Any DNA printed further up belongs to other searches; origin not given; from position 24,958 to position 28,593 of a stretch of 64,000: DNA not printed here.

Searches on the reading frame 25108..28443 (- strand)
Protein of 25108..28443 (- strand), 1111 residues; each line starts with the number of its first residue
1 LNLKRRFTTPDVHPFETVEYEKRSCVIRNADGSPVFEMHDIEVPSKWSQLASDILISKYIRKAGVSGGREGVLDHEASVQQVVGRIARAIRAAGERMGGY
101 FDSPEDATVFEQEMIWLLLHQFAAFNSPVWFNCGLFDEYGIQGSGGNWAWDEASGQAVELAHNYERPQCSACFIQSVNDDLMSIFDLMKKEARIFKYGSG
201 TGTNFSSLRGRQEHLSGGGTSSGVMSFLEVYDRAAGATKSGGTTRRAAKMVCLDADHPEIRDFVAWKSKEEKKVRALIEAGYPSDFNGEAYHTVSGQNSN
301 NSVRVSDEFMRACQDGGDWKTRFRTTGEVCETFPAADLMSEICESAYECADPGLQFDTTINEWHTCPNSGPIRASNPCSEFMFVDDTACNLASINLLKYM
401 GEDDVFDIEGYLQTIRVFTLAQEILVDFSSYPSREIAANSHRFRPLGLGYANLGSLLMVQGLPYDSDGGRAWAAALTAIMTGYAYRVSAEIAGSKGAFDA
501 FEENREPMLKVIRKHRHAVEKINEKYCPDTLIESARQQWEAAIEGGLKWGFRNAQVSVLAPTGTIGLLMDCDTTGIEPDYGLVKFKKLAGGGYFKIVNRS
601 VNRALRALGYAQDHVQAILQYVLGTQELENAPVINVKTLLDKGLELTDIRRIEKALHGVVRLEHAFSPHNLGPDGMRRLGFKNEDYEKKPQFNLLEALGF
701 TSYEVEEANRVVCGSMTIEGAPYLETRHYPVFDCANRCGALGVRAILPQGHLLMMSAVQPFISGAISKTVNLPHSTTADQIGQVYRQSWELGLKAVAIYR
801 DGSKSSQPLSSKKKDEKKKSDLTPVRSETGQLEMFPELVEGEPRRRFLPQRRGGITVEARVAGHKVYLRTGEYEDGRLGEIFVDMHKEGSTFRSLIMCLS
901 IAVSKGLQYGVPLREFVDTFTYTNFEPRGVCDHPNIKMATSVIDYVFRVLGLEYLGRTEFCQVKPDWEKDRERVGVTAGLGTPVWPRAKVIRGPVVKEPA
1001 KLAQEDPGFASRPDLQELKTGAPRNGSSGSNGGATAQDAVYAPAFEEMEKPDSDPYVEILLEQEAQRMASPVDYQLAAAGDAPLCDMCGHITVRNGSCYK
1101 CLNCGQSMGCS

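Call 9: search_protein_families(library=pfam, proteins=[window:25108-28443:-], max_evalue=0.001)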
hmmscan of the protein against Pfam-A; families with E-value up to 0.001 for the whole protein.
window:25108-28443:- (1111 aa): 3 families
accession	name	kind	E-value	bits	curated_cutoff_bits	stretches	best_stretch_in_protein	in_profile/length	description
PF02867.20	Ribonuc_red_lgC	-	1.9e-127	426.5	23.9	2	170-632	1-454/523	Ribonucleotide reductase, barrel domain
PF08471.15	Ribonuc_red_2_N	-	2.8e-23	82.5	27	1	31-121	1-103/103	Class II vitamin B12-dependent ribonucleotide reductase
PF12637.14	TSCPD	-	1.3e-10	41.9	22.8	1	861-951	11-85/88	TSCPD domain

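Call 16: find_related_loci(query=window:25108-28443:-, collection=genome_contigs, flank=10000)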
Query window:25108-28443:- (1111 aa) in genome_contigs; peptide patterns used: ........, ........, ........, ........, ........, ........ (x = any residue, [..] = any of these).
599 stretches matched a pattern (row limit reached: there are more); 22 encode a relative of the query (tblastn E <= 1e-3); 22 distinct loci.
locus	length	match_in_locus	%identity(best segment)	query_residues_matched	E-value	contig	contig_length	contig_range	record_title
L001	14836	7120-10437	92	1-1111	0e+0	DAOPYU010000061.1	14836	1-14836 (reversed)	MAG TPA_asm: Candidatus Sumerlaeota bacterium isolate AMR_MDS_1306 NODE_4382_length_14836_cov_6.205399, whole genome sho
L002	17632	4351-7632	56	1-1111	0e+0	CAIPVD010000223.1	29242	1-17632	MAG: uncultured delta proteobacterium isolate AlinenLipids_bin-3264 genome assembly, contig: bin-3264:223/379, whole gen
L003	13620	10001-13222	55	1-1111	0e+0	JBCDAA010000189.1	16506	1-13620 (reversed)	MAG: Myxococcota bacterium isolate P01_F01_bin.48 k141_1994081_length_16506_cov_15.4489, whole genome shotgun sequence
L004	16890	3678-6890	55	1-1111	0e+0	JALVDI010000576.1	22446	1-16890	MAG: Polyangiaceae bacterium isolate 134-614_metabat2_scaf2bin.026 134-614_scaffold_697_c1, whole genome shotgun sequenc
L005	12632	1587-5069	56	1-1111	0e+0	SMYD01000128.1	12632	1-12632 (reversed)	MAG: Acidobacteria bacterium isolate N074bin37 k141_1412664, whole genome shotgun sequence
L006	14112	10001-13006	51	7-1111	0e+0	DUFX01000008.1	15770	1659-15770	MAG TPA_asm: Candidatus Woesearchaeota archaeon isolate UBA10192 contig_115028, whole genome shotgun sequence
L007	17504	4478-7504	52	1-965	0e+0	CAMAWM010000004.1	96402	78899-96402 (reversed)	MAG: Chitinophaga pinensis isolate MaH-04nov19-29 genome assembly, contig: MaH-04nov19-C294, whole genome shotgun sequen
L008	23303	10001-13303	48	1-1111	0e+0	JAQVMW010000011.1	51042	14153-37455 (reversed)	MAG: Candidatus Peribacteraceae bacterium isolate STF1_142 NODE_1253_length_51042_cov_5.081960_Sandtown_F1, whole genome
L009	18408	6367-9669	47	1-1111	0e+0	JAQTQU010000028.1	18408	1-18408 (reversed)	MAG: Candidatus Peribacteraceae bacterium isolate STB_147 NODE_6932_length_18408_cov_3.516219_Sandtown_B, whole genome s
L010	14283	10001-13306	47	1-1111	0e+0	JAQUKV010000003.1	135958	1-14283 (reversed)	MAG: Candidatus Peribacteraceae bacterium isolate STD1_115 NODE_235_length_135958_cov_10.065331_Sandtown_D1, whole genom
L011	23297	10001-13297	51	1-1111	0e+0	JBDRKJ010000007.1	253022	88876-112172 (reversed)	MAG: Candidatus Peregrinibacteria bacterium isolate MEGAHIT-group-1.70 k141_11760819, whole genome shotgun sequence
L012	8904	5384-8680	51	1-1111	0e+0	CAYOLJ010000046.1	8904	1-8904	MAG TPA_asm: uncultured Candidatus Peribacteria bacterium isolate SRP178699_co1_637 genome assembly, contig: NODE_11048_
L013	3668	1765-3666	61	1-639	0e+0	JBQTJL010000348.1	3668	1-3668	MAG: Methanobacteriota archaeon isolate SAR81 c_000000022479, whole genome shotgun sequence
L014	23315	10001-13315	51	1-1111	0e+0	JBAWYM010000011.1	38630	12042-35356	MAG: Candidatus Peregrinibacteria bacterium isolate ELA089 MAG089_11, whole genome shotgun sequence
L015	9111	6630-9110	60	1-811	0e+0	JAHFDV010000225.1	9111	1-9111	MAG: Myxococcales bacterium isolate nzgw253 NODE_17293_length_9112_cov_2.107886, whole genome shotgun sequence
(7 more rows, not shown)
